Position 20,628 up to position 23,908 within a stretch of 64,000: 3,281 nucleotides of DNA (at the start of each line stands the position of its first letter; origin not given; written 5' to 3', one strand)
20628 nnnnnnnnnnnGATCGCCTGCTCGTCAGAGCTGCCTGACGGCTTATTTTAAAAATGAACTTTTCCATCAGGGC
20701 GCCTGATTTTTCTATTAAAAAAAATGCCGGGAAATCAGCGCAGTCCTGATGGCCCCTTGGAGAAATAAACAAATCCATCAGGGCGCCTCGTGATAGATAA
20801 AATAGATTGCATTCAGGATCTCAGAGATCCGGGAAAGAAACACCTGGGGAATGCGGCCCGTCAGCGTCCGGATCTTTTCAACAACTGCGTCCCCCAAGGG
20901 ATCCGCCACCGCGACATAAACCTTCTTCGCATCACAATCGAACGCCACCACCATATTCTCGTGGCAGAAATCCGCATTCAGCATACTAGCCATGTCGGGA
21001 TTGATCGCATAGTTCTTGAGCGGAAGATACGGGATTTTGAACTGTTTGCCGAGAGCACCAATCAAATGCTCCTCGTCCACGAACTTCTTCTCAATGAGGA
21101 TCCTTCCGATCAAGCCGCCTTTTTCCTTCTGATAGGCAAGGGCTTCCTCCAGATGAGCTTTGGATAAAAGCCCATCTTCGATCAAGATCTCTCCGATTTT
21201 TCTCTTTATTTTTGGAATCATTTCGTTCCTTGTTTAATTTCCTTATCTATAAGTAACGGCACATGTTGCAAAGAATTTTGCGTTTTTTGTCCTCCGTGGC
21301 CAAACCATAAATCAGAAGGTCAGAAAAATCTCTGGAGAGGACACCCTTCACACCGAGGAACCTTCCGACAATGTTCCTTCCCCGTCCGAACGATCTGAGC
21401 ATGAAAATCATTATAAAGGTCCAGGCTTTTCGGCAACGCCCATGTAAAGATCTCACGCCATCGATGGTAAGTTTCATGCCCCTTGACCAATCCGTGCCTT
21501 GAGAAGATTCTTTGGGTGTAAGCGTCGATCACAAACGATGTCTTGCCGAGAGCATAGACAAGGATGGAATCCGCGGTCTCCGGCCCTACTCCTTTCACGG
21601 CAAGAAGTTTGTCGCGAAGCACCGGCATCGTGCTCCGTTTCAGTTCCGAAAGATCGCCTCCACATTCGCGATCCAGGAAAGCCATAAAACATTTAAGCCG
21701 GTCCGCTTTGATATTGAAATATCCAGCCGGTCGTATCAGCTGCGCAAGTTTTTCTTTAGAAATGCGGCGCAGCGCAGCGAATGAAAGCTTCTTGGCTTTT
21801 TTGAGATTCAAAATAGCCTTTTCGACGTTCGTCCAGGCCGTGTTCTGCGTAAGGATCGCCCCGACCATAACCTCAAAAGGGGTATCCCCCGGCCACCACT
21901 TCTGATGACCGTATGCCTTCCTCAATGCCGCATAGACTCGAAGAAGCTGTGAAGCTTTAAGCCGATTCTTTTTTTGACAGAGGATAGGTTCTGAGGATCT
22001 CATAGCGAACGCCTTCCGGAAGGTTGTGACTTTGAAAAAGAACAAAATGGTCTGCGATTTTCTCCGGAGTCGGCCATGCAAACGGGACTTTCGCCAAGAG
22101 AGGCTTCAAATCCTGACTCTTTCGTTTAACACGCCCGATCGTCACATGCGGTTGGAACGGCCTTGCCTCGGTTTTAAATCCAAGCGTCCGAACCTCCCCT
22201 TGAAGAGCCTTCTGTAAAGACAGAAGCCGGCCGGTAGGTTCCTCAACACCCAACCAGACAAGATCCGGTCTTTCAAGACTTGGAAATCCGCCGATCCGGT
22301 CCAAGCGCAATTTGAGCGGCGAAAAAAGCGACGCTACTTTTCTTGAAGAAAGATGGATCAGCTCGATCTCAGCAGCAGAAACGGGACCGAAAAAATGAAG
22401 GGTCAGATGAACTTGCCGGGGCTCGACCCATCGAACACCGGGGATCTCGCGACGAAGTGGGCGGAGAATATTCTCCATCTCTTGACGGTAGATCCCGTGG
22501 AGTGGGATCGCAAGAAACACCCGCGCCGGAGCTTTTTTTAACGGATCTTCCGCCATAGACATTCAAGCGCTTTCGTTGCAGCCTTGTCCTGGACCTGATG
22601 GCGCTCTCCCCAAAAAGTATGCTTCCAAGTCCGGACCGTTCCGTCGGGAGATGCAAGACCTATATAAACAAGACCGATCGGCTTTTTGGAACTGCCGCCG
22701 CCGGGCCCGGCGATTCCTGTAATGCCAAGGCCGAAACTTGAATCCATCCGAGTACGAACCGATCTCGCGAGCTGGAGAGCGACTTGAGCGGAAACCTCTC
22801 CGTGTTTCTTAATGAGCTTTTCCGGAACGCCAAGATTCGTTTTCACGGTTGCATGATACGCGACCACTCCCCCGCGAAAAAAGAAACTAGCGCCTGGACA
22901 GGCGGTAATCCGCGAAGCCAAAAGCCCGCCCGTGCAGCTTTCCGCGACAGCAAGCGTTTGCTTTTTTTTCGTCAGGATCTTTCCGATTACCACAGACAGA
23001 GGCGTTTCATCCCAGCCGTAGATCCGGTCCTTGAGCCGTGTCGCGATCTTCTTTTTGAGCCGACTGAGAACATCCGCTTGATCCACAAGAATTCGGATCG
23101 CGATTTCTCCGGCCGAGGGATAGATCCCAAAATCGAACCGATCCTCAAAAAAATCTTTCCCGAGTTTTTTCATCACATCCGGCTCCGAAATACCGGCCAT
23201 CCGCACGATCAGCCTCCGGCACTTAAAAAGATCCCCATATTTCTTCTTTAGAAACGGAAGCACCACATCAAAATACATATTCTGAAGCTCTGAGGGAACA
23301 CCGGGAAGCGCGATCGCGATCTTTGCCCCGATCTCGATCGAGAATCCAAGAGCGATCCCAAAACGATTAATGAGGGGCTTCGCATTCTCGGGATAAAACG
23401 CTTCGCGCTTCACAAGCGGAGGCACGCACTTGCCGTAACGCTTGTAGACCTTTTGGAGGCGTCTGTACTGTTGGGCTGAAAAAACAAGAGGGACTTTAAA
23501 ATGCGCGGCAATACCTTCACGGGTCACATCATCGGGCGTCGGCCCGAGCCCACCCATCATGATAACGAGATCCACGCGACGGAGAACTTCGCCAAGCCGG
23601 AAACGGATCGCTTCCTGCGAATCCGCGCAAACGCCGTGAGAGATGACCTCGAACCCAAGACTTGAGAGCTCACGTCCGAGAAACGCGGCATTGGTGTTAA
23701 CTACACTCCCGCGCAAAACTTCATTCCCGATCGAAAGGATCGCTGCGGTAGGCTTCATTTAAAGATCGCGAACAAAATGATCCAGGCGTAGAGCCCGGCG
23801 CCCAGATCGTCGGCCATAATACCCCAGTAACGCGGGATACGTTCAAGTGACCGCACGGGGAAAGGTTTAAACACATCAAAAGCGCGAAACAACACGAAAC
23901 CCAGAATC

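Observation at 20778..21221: Stand-alone MshEN-type domain (predicted c-di-GMP receptor) as first gene of the pilus operon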

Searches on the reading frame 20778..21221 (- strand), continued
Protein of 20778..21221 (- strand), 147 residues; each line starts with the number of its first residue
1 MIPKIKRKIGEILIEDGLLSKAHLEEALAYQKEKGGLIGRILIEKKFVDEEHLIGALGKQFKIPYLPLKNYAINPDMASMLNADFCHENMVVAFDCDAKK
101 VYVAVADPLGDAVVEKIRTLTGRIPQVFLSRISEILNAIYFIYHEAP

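Call 75: find_homologous_proteins(query=P0156, max_evalue=1e-20)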
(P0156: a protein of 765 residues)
Query P0156 (765 aa): 7337 proteins with E <= 1e-20 among 8000 candidates; the best 120 are listed.
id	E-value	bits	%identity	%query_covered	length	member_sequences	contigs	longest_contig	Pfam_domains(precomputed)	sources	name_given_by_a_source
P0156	0.0e+0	1654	100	100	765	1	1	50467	PF05157.21,PF00437.27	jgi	-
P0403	0.0e+0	1405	84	100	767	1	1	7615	PF05157.21,PF00437.27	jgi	-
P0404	0.0e+0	1073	66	100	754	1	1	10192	PF05157.21,PF00437.27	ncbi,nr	ncbi:MAG: ATPase, T2SS/T4P/T4SS family [Candidatus Omnitrophota bacterium]|nr:ATPase, T2SS/T4P/T4SS 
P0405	2.6e-243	828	66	75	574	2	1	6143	PF05157.21,PF00437.27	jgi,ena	-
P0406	2.6e-242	824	66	75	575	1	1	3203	PF05157.21,PF00437.27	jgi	jgi:type IV pilus assembly protein PilB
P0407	8.4e-238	809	65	75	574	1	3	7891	PF05157.21,PF00437.27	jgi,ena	-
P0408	2.6e-235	801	64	75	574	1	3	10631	PF05157.21,PF00437.27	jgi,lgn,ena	-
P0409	4.9e-235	800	64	75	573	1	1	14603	PF05157.21,PF00437.27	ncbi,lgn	-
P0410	5.5e-235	800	64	75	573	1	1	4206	PF05157.21,PF00437.27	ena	-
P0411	2.2e-233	795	63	75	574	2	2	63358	PF05157.21,PF00437.27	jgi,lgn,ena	-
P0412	2.5e-233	795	63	75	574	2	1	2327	PF05157.21,PF00437.27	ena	-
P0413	9.5e-233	793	65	75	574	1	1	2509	PF05157.21,PF00437.27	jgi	-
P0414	2.6e-232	791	64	75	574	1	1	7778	PF05157.21,PF00437.27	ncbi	-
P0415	9.6e-231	786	63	75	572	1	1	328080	PF05157.21,PF00437.27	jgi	-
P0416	7.1e-230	783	64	75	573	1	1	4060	PF05157.21,PF00437.27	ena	-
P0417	8.0e-230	783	63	75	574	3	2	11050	PF05157.21,PF00437.27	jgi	-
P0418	1.3e-229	782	63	75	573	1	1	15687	PF05157.21,PF00437.27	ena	-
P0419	1.6e-229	782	63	75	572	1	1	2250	PF05157.21,PF00437.27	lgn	-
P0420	2.1e-229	782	61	75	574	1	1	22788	PF05157.21,PF00437.27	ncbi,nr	ncbi:MAG: Flp pilus assembly complex ATPase component TadA [Candidatus Omnitrophica bacterium]|nr:Fl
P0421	2.9e-229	781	61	75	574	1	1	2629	PF05157.21,PF00437.27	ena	-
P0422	9.4e-229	780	63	75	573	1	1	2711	PF05157.21,PF00437.27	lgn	-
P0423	1.4e-228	779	61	75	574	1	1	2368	PF05157.21,PF00437.27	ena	-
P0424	2.5e-228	778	62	75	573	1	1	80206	PF05157.21,PF00437.27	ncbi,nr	ncbi:MAG: Flp pilus assembly complex ATPase component TadA [Candidatus Omnitrophica bacterium]|nr:Fl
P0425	3.6e-228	778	63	75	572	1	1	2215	PF05157.21,PF00437.27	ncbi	-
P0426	6.2e-228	777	62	75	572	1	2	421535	PF05157.21,PF00437.27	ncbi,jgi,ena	-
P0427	9.1e-228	776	62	75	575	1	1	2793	PF05157.21,PF00437.27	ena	-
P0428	4.6e-227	774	62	75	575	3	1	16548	PF05157.21,PF00437.27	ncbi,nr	ncbi:MAG: Flp pilus assembly complex ATPase component TadA [Candidatus Omnitrophica bacterium]|nr:Fl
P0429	7.3e-227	773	63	75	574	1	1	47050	PF05157.21,PF00437.27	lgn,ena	-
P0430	1.4e-226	772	61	75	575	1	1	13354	PF05157.21,PF00437.27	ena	-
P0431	1.9e-226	772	62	75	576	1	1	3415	PF05157.21,PF00437.27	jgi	-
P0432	3.3e-226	771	61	75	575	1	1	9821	PF05157.21,PF00437.27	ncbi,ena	-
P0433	4.0e-226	771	61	75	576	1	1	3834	PF05157.21,PF00437.27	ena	-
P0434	4.0e-226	771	62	75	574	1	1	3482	PF05157.21,PF00437.27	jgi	jgi:type IV pilus assembly protein PilB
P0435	7.7e-226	770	62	75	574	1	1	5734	PF05157.21,PF00437.27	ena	-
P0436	7.9e-226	770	61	75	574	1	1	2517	PF05157.21,PF00437.27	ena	-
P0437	8.9e-226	770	63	75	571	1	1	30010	PF05157.21,PF00437.27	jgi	-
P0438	9.9e-226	770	61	75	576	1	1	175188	PF05157.21,PF00437.27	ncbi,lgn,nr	ncbi:MAG: Flp pilus assembly complex ATPase component TadA [Candidatus Omnitrophica bacterium]|nr:Fl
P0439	1.1e-225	769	62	75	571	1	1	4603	PF05157.21,PF00437.27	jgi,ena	-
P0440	1.1e-225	769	61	75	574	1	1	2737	PF05157.21,PF00437.27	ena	-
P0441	1.2e-225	769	61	75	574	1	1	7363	PF05157.21,PF00437.27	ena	-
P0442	1.3e-225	769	61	75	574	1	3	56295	PF05157.21,PF00437.27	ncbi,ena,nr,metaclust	ncbi:MAG: hypothetical protein A3C53_02155 [Omnitrophica WOR_2 bacterium RIFCSPHIGHO2_02_FULL_68_15]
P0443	1.6e-225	769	62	75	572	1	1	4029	PF05157.21,PF00437.27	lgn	-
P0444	1.7e-225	769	62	75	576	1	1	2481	PF05157.21,PF00437.27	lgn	-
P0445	7.8e-225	767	62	75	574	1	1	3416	PF05157.21,PF00437.27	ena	-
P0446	7.9e-225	767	61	75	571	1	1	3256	PF05157.21,PF00437.27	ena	-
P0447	8.4e-225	767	61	75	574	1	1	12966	PF05157.21,PF00437.27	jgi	jgi:type IV pilus assembly protein PilB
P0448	1.4e-224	766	61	75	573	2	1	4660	PF05157.21,PF00437.27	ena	-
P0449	2.6e-224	765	62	75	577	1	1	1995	PF05157.21,PF00437.27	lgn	-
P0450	2.8e-224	765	62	75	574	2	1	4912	PF05157.21,PF00437.27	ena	-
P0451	3.0e-224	765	61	75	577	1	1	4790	PF05157.21,PF00437.27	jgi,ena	-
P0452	3.1e-224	765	62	75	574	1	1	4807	PF05157.21,PF00437.27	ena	-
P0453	3.7e-224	764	62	75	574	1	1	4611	PF05157.21,PF00437.27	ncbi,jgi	jgi:type IV pilus assembly protein PilB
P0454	6.6e-224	764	62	75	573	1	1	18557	PF05157.21,PF00437.27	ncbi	-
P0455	1.7e-223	762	62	74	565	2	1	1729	PF05157.21,PF00437.27,PF13191.13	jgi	-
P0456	2.3e-223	762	61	75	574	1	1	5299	PF05157.21,PF00437.27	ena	-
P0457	2.6e-223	762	61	75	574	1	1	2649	PF05157.21,PF00437.27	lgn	-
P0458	4.0e-223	761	62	75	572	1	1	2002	PF05157.21,PF00437.27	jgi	jgi:type IV pilus assembly protein PilB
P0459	4.3e-223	761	61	75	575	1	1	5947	PF05157.21,PF00437.27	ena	-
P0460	5.7e-223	760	61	75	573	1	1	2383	PF05157.21,PF00437.27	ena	-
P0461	6.8e-223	760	61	75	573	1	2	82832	PF05157.21,PF00437.27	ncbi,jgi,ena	-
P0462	7.3e-223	760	61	75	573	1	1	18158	PF05157.21,PF00437.27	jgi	jgi:type IV pilus assembly protein PilB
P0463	1.2e-222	759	62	75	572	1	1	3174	PF05157.21,PF00437.27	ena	-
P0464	1.4e-222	759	60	75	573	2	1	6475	PF05157.21,PF00437.27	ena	-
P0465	1.5e-222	759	60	75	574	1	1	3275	PF05157.21,PF00437.27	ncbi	-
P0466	1.8e-222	759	61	75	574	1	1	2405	PF05157.21,PF00437.27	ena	-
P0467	1.9e-222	759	61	75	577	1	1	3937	PF05157.21,PF00437.27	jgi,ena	-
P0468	2.0e-222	759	60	75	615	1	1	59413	PF05157.21,PF00437.27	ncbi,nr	ncbi:MAG: Flp pilus assembly complex ATPase component TadA [Candidatus Omnitrophica bacterium]|nr:Fl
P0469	2.2e-222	759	61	75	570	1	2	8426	PF05157.21,PF00437.27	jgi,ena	-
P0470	2.3e-222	758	62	74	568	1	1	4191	PF05157.21,PF00437.27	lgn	-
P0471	3.1e-222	758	61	75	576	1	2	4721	PF05157.21,PF00437.27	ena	-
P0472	3.3e-222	758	60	75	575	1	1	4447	PF05157.21,PF00437.27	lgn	-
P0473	4.6e-222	757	61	75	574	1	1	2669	PF05157.21,PF00437.27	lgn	-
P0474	7.4e-222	757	60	75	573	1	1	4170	PF05157.21,PF00437.27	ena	-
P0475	7.5e-222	757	61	75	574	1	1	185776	PF05157.21,PF00437.27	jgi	-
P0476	9.4e-222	756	60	75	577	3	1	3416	PF05157.21,PF00437.27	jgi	jgi:type IV pilus assembly protein PilB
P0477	1.3e-221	756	60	75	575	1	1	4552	PF05157.21,PF00437.27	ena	-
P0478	1.3e-221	756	61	75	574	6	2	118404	PF05157.21,PF00437.27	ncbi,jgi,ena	-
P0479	1.6e-221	756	60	75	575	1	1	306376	PF05157.21,PF00437.27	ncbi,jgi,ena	-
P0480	1.7e-221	756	61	75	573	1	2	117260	PF05157.21,PF00437.27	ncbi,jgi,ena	-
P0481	2.1e-221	755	62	75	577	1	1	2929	PF05157.21,PF00437.27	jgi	jgi:type IV pilus assembly protein PilB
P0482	2.1e-221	755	60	75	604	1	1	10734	PF05157.21,PF00437.27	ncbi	-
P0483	2.1e-221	755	60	75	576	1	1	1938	PF05157.21,PF00437.27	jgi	-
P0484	2.4e-221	755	61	74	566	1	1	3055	PF05157.21,PF00437.27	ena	-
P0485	3.1e-221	755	61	75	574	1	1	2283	PF05157.21,PF00437.27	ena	-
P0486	5.2e-221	754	60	75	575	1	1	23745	PF05157.21,PF00437.27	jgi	jgi:type IV pilus assembly protein PilB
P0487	5.4e-221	754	60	75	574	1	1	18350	PF05157.21,PF00437.27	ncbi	-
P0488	1.4e-220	753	61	75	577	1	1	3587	PF05157.21,PF00437.27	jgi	-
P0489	1.7e-220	752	59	75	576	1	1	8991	PF05157.21,PF00437.27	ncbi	-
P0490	2.2e-220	752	61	74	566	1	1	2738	PF05157.21,PF00437.27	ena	-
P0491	3.2e-220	751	59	75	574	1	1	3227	PF05157.21,PF00437.27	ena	-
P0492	3.2e-220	751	60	75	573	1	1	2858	PF05157.21,PF00437.27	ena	-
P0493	3.6e-220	751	60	75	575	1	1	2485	PF05157.21,PF00437.27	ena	-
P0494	7.2e-220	750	60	75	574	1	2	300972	PF05157.21,PF00437.27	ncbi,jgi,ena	-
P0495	9.5e-220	750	61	74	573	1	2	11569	PF05157.21,PF00437.27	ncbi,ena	-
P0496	9.5e-220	750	61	75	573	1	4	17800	PF05157.21,PF00437.27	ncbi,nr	ncbi:MAG: Flp pilus assembly complex ATPase component TadA [Candidatus Omnitrophica bacterium]|nr:Fl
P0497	9.6e-220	750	61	74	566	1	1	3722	PF05157.21,PF00437.27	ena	-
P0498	1.9e-219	749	59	75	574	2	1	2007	PF05157.21,PF00437.27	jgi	-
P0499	2.1e-219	749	60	75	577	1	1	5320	PF05157.21,PF00437.27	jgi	jgi:type IV pilus assembly protein PilB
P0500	2.4e-219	748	59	75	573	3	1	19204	PF05157.21,PF00437.27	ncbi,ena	-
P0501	2.7e-219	748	61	75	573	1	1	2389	PF05157.21,PF00437.27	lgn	-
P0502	3.0e-219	748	61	75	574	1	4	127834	PF05157.21,PF00437.27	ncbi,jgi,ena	-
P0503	3.0e-219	748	59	75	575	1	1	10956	PF05157.21,PF00437.27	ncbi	-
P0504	3.1e-219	748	59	75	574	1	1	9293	PF05157.21,PF00437.27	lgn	-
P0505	6.3e-219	747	59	75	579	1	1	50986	PF05157.21,PF00437.27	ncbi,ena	-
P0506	9.4e-219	747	60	75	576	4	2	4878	PF05157.21,PF00437.27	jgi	-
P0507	1.6e-218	746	60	75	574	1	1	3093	PF05157.21,PF00437.27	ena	-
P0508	4.3e-218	744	61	74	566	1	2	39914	PF05157.21,PF00437.27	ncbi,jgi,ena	-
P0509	5.7e-218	744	60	75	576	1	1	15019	PF05157.21,PF00437.27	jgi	jgi:type IV pilus assembly protein PilB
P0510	8.8e-218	743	61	75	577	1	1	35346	PF05157.21,PF00437.27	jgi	jgi:type IV pilus assembly protein PilB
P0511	1.0e-217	743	60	75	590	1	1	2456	PF05157.21,PF00437.27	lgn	-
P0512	5.0e-217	741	59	75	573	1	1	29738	PF05157.21,PF00437.27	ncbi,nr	ncbi:MAG: Flp pilus assembly complex ATPase component TadA [Candidatus Omnitrophica bacterium]|nr:Fl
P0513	5.4e-217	741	60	75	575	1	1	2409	PF05157.21,PF00437.27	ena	-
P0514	6.0e-217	741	59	75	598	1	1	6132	PF05157.21,PF00437.27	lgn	-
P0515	9.8e-217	740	59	75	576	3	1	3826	PF05157.21,PF00437.27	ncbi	-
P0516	1.0e-216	740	58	75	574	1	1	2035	PF05157.21,PF00437.27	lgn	-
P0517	1.2e-216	740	61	75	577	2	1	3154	PF05157.21,PF00437.27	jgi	jgi:type IV pilus assembly protein PilB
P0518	1.6e-216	739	60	75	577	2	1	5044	PF05157.21,PF00437.27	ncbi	-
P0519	3.0e-216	738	59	75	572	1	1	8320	PF05157.21,PF00437.27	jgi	jgi:type IV pilus assembly protein PilB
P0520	9.1e-216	737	58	75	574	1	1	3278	PF05157.21,PF00437.27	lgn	-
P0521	1.0e-215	736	58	75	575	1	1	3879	PF05157.21,PF00437.27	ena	-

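Call 76: find_encoding_contigs(protein=P0405, flank=4000, max_places=2)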
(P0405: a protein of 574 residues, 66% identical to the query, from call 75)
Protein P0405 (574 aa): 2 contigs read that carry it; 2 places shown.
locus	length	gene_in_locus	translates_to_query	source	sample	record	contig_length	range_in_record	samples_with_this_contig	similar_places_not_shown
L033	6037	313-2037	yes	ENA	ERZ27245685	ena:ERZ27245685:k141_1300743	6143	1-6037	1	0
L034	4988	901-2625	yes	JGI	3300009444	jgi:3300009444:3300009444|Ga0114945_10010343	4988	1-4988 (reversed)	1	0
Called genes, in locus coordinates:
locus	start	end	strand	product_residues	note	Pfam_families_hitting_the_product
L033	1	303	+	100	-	?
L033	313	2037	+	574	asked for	PF05157:MshEN, PF00437:T2SSE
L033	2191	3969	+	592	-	PF05157:MshEN, PF00437:T2SSE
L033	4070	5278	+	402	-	PF28597:T2SSF_N, PF00482:T2SSF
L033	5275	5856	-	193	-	-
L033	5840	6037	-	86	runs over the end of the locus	-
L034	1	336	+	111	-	?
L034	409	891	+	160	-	PF05157:MshEN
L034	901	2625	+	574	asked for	PF05157:MshEN, PF00437:T2SSE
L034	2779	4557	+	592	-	PF05157:MshEN, PF00437:T2SSE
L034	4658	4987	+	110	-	?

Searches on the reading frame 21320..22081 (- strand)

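Call 4: search_protein_families(library=pfam, proteins=[window:21320-22081:-], max_evalue=0.01)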
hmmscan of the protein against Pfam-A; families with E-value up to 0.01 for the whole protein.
window:21320-22081:- (253 aa): 2 families
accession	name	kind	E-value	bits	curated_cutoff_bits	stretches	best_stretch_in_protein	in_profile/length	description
PF00730.31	HhH-GPD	-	7.6e-14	52.4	26.2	1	73-212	1-102/108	HhH-GPD superfamily base excision DNA repair protein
PF00633.29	HHH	-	2.8e-05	24.2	24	1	156-176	10-30/30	Helix-hairpin-helix motif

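Call 5: search_protein_families(library=ncbifam, proteins=[window:21320-22081:-], max_evalue=0.01)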
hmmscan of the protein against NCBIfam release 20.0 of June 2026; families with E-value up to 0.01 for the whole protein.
window:21320-22081:- (253 aa): 8 families
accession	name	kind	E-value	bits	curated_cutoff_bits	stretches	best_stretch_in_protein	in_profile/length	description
NF010494.0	PRK13913.1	equivalog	9.9e-30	104.1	192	1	60-223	24-187/220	3-methyladenine DNA glycosylase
NF053634.1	MonDNAglycDR2438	equivalog_domain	2.1e-17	63.4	400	1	50-250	2-201/219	monofunctional DNA glycosylase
TIGR01083.1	nth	equivalog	8.5e-17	61.4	211.7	1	49-244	7-192/192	endonuclease III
TIGR01084.1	mutY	equivalog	1.1e-09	38.3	286.5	1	64-252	22-205/277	A/G-specific adenine glycosylase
NF007978.0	PRK10702.1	equivalog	3.1e-09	36.8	405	1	66-248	27-198/211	endonuclease III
NF008132.0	PRK10880.1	equivalog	4.8e-06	25.9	427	1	62-250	25-206/351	A/G-specific adenine glycosylase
TIGR00588.1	ogg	subfamily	0.0002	20.6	397.85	1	144-196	207-260/310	8-oxoguanine DNA-glycosylase (ogg)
NF010488.0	PRK13910.1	equivalog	0.0025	17.2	471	1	148-251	64-165/290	adenine-specific DNA glycosylase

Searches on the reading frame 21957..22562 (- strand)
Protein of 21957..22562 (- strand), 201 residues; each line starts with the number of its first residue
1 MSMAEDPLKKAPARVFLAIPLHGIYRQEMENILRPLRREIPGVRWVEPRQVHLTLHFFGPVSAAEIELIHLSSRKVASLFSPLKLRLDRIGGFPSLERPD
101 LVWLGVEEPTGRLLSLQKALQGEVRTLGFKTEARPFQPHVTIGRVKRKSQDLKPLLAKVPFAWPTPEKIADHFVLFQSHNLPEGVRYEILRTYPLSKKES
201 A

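Call 4: search_protein_families(library=pfam, proteins=[window:21957-22562:-], max_evalue=0.01)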
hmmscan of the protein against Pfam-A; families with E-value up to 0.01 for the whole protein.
window:21957-22562:- (201 aa): 2 families
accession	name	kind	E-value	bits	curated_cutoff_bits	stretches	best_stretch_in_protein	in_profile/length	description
PF02834.22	LigT_PEase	-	2.8e-23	82.4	23.3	2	105-187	2-87/87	LigT like Phosphoesterase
PF13563.12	2_5_RNA_ligase2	-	1.2e-14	55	27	1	41-178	16-148/152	2'-5' RNA ligase superfamily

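Call 5: search_protein_families(library=ncbifam, proteins=[window:21957-22562:-], max_evalue=0.01)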
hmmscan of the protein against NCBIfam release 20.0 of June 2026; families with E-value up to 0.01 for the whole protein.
window:21957-22562:- (201 aa): 3 families
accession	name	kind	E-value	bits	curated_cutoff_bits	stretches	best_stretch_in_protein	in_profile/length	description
TIGR02258.1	2_5_ligase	equivalog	1e-37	129.7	65.7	1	14-195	2-180/180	RNA 2',3'-cyclic phosphodiesterase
NF011704.0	PRK15124.1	equivalog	1.6e-15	57.5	184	1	12-196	4-175/176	RNA 2',3'-cyclic phosphodiesterase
NF010223.0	PRK13679.1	equivalog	4e-05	23.6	129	1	52-196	34-168/170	hypothetical protein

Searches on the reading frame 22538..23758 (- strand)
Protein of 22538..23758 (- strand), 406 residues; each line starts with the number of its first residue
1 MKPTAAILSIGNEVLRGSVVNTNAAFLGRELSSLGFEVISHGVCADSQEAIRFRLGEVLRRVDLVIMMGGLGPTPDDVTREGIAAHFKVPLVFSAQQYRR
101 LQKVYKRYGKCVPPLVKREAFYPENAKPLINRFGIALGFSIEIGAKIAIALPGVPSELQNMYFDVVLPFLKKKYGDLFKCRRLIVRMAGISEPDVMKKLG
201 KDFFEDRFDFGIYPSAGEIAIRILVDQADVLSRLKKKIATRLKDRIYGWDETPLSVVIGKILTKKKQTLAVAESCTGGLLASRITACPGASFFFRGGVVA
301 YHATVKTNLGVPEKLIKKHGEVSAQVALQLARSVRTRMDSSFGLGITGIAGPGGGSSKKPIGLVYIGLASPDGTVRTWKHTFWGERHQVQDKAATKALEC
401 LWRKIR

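Call 4: search_protein_families(library=pfam, proteins=[window:22538-23758:-], max_evalue=0.01)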
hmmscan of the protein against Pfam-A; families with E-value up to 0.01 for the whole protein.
window:22538-23758:- (406 aa): 3 families
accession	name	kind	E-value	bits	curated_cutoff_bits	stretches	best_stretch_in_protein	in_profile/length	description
PF02464.23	CinA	-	2.4e-50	170.6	23.5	1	253-403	3-153/155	Competence-damaged protein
PF00994.29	MoCF_biosynth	-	4.7e-30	104.6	26.6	1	6-172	1-144/144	Probable molybdopterin binding domain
PF18146.6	CinA_KH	-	8.4e-05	23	27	1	185-248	4-73/73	Damage-inducible protein CinA KH domain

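Call 5: search_protein_families(library=ncbifam, proteins=[window:22538-23758:-], max_evalue=0.01)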
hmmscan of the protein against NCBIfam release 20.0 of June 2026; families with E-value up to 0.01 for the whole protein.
window:22538-23758:- (406 aa): 16 families
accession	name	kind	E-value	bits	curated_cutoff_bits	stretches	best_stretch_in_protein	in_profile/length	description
NF001813.0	PRK00549.1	equivalog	1.3e-108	363.7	379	1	5-405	3-411/414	competence/damage-inducible protein A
TIGR00200.1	cinA_nterm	subfamily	2.1e-79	267.2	243.15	1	5-404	4-410/414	CinA family nicotinamide mononucleotide deamidase-related protein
NF002291.0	PRK01215.1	equivalog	2.6e-43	148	293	1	2-193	3-192/264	nicotinamide mononucleotide deamidase-related protein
TIGR00199.1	PncC_domain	subfamily_domain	1.1e-38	132.7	68.9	1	259-404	2-148/149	nicotinamide-nucleotide amidohydrolase family protein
NF002975.0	PRK03661.1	equivalog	9.6e-36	122.9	212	1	253-405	8-161/164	nicotinamide-nucleotide amidase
NF002978.0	PRK03673.1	equivalog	3.8e-29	101.8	496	1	7-331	6-328/398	nicotinamide mononucleotide deamidase-related protein YfaY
TIGR00177.1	molyb_syn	domain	2e-22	79.8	85.35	1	2-162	1-142/148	molybdenum cofactor synthesis domain-containing protein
NF002977.0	PRK03670.1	equivalog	3.2e-22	79.1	305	1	5-173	3-179/252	competence damage-inducible protein A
NF002972.0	PRK03657.1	equivalog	2.7e-19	69.6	201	1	254-404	20-170/175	2-oxo-tetronate isomerase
NF002947.1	PRK03604.1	equivalog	3.2e-08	33.2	285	1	4-95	147-239/301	bifunctional molybdenum cofactor biosynthesis protein MoaC/MoaB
NF007960.1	PRK10680.1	equivalog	9.9e-06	24.6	440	1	8-77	186-255/401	molybdopterin molybdotransferase MoeA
NF011068.0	PRK14498.1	equivalog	2.4e-05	22.6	534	1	4-84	188-275/647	molybdopterin biosynthesis protein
NF011067.0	PRK14497.1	equivalog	0.0016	17.1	536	1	9-71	193-255/546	putative molybdopterin biosynthesis protein MoeA/unknown domain fusion protein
NF050098.1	MoeA_actino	exception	0.0023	16.7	560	1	9-86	188-265/400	molybdopterin molybdotransferase MoeA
NF045515.2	Glp_gephyrin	equivalog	0.0061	15.4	475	1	8-83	187-262/403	molybdotransferase-like divisome protein Glp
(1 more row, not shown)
